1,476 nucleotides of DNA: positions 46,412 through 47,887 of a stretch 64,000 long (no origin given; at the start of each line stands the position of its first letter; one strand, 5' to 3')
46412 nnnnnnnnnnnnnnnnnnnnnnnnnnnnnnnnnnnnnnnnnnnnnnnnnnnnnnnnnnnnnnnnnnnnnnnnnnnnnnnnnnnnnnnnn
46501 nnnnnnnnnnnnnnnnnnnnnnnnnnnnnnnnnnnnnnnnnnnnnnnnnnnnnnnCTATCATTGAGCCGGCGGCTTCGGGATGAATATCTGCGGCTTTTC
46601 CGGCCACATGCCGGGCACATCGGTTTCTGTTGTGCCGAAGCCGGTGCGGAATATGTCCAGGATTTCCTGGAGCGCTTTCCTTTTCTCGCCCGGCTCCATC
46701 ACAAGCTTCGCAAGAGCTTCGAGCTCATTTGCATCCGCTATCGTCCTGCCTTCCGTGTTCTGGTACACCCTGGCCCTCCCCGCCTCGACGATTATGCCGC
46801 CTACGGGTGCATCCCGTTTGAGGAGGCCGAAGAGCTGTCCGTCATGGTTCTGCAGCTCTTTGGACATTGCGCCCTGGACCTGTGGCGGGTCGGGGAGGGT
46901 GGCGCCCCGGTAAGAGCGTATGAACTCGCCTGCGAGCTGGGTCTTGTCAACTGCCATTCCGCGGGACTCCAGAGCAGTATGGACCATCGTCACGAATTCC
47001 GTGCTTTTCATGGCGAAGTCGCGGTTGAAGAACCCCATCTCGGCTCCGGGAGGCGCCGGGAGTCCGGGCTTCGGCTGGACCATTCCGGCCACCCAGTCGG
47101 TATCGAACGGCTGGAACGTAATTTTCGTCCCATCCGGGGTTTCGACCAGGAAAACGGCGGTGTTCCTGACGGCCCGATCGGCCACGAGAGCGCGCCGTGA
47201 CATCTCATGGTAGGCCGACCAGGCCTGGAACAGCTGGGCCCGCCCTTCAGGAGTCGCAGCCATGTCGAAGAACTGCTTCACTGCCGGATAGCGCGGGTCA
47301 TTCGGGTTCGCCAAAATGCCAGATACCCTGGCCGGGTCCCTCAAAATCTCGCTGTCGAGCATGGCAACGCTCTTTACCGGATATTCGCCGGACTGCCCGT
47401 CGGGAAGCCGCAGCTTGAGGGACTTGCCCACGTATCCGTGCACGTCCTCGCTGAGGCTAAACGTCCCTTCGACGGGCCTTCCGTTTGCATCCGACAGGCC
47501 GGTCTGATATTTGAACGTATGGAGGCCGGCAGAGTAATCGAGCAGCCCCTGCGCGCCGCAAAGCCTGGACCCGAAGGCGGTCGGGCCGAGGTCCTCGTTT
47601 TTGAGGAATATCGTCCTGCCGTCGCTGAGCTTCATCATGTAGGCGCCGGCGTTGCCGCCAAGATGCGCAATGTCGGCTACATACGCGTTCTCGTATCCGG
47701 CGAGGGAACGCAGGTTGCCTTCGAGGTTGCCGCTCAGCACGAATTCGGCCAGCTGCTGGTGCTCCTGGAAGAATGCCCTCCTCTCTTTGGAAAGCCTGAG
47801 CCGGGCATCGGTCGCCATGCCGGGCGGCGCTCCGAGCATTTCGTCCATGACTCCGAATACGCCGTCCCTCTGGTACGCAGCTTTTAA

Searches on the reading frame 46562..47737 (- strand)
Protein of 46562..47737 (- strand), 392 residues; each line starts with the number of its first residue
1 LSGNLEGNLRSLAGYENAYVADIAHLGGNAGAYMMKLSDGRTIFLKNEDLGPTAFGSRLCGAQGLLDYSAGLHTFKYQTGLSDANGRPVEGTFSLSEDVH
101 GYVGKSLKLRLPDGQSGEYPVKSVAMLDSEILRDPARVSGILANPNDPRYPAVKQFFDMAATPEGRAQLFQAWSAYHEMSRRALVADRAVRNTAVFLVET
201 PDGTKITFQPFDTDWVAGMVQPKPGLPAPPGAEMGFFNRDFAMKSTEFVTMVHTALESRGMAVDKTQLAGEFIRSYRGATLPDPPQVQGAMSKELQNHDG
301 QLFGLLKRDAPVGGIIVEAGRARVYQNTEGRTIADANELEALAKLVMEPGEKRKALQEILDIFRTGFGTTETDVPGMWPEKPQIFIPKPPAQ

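Call 69: search_solved_structures(query=window:46562-47737:-, max_evalue=10, show_alignments=2)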
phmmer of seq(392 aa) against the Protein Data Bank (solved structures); distinct sequences matched with E-value up to 10: 3.
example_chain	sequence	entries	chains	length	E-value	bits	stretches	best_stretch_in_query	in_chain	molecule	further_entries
4bb7_A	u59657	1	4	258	0.29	13.5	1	141-176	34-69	CHROMATIN STRUCTURE-REMODELING COMPLEX SUBUNIT RSC2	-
6k15_L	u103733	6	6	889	0.78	12.1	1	140-176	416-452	Chromatin structure-remodeling complex subunit RSC2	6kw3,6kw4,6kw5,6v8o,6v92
2k4k_A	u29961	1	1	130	1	11.7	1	87-183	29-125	General stress protein 13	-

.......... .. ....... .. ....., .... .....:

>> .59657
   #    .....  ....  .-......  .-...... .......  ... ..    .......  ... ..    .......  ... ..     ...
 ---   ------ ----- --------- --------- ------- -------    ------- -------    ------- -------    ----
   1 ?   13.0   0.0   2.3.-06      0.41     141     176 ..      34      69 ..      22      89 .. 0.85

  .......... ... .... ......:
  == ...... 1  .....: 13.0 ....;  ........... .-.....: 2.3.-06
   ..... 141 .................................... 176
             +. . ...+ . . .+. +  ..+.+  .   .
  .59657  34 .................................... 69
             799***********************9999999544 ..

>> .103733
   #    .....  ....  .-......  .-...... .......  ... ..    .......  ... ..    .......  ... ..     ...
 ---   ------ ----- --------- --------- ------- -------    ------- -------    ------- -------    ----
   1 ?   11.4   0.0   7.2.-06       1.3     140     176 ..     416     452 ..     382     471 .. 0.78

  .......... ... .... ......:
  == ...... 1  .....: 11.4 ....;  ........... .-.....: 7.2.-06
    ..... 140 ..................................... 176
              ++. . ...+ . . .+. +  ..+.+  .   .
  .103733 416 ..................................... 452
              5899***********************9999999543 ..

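Call 94: search_protein_families(library=pfam, proteins=[window:46562-47737:-], max_evalue=10)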
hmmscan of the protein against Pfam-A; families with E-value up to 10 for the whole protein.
seq(392 aa): 0 families
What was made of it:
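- On Protein kinase-like fold (giant C-terminus): No Pfam hit at E≤10 on the isolated C-termini (call 94).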
